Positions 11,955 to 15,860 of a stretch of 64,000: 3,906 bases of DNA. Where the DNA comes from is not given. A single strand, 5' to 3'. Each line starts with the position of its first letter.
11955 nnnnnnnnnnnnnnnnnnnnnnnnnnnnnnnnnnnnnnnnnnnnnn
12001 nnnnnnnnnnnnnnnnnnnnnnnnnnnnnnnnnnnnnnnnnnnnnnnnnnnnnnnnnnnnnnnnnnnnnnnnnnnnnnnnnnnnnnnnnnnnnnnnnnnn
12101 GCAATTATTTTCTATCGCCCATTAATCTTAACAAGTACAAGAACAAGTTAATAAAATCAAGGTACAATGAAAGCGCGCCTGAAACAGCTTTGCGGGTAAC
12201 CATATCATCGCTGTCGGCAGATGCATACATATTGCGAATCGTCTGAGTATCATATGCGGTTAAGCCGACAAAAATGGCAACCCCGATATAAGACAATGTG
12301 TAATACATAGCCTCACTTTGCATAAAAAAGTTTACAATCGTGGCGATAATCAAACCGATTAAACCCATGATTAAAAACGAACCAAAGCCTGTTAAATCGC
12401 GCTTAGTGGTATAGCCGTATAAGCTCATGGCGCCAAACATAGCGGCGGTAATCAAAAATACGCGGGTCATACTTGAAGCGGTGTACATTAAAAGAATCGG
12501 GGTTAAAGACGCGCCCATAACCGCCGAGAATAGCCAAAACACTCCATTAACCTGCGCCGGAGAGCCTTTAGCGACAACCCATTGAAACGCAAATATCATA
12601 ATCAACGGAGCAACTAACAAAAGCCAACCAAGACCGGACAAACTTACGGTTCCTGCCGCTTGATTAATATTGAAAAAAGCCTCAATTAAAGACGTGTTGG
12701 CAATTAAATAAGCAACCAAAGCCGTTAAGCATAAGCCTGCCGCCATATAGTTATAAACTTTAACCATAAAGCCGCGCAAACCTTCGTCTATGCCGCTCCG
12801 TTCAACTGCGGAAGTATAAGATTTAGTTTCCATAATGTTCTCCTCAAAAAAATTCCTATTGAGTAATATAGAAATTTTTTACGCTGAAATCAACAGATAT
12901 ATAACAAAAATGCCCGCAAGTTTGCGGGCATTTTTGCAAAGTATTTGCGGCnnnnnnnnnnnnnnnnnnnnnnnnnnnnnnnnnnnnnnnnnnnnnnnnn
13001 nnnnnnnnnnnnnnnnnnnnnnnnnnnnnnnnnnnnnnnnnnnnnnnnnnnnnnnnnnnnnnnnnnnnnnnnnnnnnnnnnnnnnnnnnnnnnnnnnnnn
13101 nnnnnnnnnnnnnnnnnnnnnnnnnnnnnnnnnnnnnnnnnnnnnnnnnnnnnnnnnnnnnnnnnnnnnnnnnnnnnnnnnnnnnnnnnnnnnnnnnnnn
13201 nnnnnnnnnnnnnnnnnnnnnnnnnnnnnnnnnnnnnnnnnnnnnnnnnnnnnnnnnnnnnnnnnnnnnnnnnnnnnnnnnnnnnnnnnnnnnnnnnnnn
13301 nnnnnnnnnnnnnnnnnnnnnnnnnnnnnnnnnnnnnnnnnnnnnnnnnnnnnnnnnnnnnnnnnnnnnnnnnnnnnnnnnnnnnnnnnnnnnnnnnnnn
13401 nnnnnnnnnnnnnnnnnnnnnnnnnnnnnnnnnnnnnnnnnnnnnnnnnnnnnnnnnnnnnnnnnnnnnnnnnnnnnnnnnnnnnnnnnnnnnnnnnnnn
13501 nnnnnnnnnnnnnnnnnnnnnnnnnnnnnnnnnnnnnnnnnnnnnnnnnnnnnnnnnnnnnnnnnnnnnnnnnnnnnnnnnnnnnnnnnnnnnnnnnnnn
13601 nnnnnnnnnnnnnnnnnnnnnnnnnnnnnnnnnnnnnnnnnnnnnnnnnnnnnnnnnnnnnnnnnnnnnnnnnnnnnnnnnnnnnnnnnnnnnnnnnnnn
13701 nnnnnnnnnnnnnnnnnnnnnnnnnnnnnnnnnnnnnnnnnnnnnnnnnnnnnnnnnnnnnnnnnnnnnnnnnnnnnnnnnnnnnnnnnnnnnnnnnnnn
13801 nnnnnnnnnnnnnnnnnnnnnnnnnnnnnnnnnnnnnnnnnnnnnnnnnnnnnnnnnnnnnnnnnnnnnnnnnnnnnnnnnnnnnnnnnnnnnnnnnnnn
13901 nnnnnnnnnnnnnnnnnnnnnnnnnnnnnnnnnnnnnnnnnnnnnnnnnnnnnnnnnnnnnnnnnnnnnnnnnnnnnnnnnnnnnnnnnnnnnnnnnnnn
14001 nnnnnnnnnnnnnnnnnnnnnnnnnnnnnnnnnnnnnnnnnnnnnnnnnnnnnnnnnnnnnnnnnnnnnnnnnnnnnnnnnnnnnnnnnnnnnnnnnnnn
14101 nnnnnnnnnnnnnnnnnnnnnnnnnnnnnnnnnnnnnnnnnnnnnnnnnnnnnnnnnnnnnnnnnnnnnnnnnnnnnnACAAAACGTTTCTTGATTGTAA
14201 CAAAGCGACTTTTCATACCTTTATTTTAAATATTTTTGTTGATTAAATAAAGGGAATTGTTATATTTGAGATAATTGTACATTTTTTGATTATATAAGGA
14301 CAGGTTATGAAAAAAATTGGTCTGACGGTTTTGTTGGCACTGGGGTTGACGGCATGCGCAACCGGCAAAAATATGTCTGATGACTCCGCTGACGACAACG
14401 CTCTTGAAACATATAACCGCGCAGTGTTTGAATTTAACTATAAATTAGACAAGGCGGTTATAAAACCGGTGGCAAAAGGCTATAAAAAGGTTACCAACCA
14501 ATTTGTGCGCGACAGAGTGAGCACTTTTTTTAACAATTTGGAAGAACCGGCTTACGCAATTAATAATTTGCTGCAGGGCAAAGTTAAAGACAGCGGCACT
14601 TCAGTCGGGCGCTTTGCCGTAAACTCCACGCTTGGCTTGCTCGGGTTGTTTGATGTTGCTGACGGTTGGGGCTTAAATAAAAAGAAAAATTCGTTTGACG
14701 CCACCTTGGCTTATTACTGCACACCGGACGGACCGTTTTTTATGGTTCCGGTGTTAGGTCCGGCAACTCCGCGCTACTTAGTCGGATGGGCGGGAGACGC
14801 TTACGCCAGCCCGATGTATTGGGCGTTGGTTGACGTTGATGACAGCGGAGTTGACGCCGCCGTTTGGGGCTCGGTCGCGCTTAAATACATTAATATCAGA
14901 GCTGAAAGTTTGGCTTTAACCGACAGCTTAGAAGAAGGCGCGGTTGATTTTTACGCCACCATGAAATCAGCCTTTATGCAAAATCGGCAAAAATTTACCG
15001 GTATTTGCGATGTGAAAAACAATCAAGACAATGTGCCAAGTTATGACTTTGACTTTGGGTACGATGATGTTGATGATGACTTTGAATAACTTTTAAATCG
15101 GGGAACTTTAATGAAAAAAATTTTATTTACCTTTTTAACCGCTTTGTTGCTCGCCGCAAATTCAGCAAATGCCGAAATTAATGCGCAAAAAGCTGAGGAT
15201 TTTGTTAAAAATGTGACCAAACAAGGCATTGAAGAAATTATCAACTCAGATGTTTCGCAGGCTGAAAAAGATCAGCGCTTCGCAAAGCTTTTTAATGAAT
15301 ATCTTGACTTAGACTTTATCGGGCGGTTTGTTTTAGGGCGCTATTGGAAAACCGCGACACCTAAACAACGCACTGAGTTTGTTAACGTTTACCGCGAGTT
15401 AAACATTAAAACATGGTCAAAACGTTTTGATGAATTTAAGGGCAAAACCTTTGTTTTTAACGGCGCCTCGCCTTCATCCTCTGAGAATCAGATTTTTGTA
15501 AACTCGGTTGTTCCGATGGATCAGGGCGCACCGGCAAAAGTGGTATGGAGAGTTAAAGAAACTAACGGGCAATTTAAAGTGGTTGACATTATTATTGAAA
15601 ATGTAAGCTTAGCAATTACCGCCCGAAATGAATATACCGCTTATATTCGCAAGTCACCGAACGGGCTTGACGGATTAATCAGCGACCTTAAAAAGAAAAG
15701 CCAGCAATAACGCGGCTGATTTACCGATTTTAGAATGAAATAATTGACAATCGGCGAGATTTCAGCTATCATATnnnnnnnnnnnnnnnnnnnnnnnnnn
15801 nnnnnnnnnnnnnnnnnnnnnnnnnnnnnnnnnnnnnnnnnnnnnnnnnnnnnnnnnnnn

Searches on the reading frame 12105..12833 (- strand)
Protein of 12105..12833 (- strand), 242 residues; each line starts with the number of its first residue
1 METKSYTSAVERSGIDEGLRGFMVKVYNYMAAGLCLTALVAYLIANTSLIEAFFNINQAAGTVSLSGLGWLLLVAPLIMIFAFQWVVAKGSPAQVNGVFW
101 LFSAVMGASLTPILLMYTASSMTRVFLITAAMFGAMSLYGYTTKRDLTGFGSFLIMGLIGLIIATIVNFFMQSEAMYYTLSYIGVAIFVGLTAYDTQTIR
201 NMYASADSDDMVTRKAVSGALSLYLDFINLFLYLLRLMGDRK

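Call 47: search_protein_families(library=pfam, proteins=[window:12105-12833:-], max_evalue=0.0001)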
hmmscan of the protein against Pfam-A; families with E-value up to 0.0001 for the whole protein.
window:12105-12833:- (242 aa): 1 family
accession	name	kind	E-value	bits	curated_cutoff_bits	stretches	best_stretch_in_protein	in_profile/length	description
PF01027.25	Bax1-I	-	3.5e-61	207.1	34.1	1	21-238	2-207/207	Inhibitor of apoptosis-promoting Bax1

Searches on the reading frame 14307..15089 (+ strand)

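Call 46: search_protein_families(library=pfam, proteins=[window:14307-15089:+], max_evalue=0.0001)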
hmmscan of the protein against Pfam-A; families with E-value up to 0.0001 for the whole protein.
window:14307-15089:+ (260 aa): 1 family
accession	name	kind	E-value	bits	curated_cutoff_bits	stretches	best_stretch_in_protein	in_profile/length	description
PF04333.18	MlaA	-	4.7e-63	212.8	25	1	32-229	4-194/195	MlaA lipoprotein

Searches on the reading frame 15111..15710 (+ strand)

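Call 47: search_protein_families(library=pfam, proteins=[window:15111-15710:+], max_evalue=0.0001)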
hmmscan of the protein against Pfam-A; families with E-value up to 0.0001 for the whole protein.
window:15111-15710:+ (199 aa): 1 family
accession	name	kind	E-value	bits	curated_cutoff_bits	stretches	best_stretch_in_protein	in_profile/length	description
PF05494.18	MlaC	-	1.7e-39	135.7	26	1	42-195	10-166/166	MlaC protein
